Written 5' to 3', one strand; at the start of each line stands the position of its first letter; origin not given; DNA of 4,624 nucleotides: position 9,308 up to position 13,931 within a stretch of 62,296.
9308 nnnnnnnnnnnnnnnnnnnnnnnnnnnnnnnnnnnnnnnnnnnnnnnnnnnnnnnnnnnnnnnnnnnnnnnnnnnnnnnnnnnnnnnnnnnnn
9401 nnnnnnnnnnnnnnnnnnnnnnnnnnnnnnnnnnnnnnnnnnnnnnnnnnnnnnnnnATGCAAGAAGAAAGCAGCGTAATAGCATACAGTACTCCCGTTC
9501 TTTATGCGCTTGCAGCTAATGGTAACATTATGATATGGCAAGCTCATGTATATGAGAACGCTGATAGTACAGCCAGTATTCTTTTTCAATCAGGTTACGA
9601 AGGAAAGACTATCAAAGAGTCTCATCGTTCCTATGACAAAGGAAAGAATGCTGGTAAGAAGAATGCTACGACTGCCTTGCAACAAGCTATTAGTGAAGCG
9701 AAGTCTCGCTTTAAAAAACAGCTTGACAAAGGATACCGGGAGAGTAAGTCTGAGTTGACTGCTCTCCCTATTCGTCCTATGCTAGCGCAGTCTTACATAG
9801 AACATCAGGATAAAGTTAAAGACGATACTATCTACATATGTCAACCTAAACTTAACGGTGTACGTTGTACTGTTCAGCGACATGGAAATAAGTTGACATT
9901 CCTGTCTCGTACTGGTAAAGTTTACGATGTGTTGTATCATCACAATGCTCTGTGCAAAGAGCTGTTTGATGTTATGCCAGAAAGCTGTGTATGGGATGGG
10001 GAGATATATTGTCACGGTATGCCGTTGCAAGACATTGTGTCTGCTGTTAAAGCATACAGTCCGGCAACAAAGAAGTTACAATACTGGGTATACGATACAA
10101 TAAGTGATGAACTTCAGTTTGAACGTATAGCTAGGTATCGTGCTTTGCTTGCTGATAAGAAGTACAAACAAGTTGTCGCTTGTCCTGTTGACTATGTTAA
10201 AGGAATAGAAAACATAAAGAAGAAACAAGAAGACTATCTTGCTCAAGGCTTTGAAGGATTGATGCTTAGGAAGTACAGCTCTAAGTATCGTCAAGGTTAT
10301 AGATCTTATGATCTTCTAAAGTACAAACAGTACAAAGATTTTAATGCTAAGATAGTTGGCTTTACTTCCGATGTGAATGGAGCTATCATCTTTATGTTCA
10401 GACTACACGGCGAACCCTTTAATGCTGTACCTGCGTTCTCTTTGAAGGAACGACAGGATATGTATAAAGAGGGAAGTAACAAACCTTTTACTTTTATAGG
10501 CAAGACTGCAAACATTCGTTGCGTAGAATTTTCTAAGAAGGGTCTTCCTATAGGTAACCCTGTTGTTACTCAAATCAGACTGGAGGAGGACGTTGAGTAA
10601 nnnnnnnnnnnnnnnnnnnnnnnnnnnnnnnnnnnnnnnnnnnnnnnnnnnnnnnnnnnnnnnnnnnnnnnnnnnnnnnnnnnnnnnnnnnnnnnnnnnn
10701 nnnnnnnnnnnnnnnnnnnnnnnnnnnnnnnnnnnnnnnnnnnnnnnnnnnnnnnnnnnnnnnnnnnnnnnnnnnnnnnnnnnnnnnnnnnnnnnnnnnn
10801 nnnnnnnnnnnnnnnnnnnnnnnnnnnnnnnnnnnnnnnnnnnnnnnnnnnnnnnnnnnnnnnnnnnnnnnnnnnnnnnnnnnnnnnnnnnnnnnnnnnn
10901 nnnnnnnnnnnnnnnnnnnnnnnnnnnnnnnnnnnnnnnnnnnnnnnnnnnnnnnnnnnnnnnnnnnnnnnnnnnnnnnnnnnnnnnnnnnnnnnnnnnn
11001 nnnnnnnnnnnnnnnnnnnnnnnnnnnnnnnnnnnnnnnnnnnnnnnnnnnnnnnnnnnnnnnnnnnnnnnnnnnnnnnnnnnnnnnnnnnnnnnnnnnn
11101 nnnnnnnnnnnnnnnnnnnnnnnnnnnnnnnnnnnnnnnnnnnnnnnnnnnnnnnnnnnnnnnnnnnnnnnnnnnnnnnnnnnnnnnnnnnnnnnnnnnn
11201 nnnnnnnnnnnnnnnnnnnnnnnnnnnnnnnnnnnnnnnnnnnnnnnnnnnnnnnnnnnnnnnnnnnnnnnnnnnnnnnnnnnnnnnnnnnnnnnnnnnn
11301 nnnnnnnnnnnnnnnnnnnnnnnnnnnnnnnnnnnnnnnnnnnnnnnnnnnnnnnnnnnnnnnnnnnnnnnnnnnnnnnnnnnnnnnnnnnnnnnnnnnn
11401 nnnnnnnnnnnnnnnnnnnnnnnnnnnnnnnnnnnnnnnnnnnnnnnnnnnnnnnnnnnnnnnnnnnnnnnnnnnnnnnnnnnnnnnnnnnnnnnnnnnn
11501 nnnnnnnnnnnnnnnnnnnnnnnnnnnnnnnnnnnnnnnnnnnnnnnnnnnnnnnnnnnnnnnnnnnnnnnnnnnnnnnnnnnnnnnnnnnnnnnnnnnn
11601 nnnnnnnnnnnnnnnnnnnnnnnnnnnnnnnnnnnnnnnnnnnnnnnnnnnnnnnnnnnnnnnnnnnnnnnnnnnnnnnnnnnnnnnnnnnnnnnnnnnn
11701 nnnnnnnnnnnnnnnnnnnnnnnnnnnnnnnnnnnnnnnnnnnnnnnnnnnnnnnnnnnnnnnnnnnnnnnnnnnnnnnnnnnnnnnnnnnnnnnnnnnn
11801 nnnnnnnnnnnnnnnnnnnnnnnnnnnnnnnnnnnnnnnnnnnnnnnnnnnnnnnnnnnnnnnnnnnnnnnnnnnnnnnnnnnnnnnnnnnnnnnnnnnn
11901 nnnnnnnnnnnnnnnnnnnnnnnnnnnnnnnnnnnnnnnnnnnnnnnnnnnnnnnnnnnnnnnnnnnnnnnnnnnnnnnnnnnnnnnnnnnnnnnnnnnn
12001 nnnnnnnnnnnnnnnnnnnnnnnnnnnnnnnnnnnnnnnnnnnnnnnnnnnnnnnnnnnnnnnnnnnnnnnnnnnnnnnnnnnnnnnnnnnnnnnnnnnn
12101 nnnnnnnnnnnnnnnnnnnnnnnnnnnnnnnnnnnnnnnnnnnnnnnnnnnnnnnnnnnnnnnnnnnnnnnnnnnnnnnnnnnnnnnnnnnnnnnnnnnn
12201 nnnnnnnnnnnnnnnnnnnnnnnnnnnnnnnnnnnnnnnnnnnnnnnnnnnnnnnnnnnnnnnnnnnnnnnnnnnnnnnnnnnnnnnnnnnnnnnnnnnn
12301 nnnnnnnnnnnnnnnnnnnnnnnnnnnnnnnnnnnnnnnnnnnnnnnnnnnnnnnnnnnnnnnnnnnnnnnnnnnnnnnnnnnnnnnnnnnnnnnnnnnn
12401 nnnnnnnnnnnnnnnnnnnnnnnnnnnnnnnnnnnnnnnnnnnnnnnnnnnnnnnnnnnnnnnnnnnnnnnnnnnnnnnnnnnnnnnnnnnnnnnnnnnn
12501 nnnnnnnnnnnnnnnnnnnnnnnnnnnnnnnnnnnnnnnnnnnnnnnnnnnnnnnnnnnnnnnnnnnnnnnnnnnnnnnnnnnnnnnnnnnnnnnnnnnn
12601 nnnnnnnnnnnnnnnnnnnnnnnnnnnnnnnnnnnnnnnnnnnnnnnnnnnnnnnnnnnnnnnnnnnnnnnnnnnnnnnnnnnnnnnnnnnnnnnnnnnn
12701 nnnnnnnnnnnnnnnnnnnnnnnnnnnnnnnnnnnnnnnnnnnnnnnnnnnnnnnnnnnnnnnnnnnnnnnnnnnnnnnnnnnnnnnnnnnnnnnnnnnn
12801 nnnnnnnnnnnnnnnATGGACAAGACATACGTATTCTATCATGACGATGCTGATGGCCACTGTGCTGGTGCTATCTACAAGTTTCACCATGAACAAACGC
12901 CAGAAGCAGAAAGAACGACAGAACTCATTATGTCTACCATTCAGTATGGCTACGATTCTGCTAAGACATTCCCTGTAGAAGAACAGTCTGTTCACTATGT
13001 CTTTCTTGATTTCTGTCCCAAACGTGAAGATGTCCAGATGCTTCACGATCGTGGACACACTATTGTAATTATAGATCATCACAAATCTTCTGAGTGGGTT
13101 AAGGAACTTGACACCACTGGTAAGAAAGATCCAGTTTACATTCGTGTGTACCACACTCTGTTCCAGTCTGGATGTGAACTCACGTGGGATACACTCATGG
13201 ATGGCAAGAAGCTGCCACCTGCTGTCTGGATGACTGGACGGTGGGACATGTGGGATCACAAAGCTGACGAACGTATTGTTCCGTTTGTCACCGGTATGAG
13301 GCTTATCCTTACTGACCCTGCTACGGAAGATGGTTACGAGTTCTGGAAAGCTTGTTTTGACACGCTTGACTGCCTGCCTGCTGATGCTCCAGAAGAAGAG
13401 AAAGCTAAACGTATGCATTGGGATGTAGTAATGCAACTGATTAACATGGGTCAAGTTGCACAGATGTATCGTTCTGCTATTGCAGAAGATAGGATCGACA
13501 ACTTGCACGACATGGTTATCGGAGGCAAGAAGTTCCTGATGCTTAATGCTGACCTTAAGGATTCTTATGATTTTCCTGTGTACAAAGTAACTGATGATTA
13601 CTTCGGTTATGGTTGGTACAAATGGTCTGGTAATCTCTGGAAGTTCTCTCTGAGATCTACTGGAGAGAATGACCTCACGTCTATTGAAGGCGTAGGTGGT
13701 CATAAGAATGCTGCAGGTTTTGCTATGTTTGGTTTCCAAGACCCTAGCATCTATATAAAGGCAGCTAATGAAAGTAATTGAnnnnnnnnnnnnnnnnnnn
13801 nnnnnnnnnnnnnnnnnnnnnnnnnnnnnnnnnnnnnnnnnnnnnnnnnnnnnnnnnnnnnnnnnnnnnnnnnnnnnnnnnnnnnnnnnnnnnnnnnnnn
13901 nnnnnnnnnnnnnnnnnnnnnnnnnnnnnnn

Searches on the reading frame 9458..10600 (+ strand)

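Call 31: search_protein_families(library=pfam, proteins=[window:9458-10600:+], max_evalue=0.001)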
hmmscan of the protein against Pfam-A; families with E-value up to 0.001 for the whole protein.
window:9458-10600:+ (380 aa): 1 family
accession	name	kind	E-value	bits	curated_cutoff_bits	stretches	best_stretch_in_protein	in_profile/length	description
PF01068.26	DNA_ligase_A_M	-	1.9e-21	77.1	26.2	1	107-290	1-204/204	ATP dependent DNA ligase domain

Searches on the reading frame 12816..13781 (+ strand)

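Call 31: search_protein_families(library=pfam, proteins=[window:12816-13781:+], max_evalue=0.001)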
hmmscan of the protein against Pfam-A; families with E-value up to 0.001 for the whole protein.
window:12816-13781:+ (321 aa): 1 family
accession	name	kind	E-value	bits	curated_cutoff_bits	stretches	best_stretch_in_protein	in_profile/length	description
PF01368.27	DHH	-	4.8e-06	27.3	28.1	1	4-128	2-103/125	DHH family, N-terminal domain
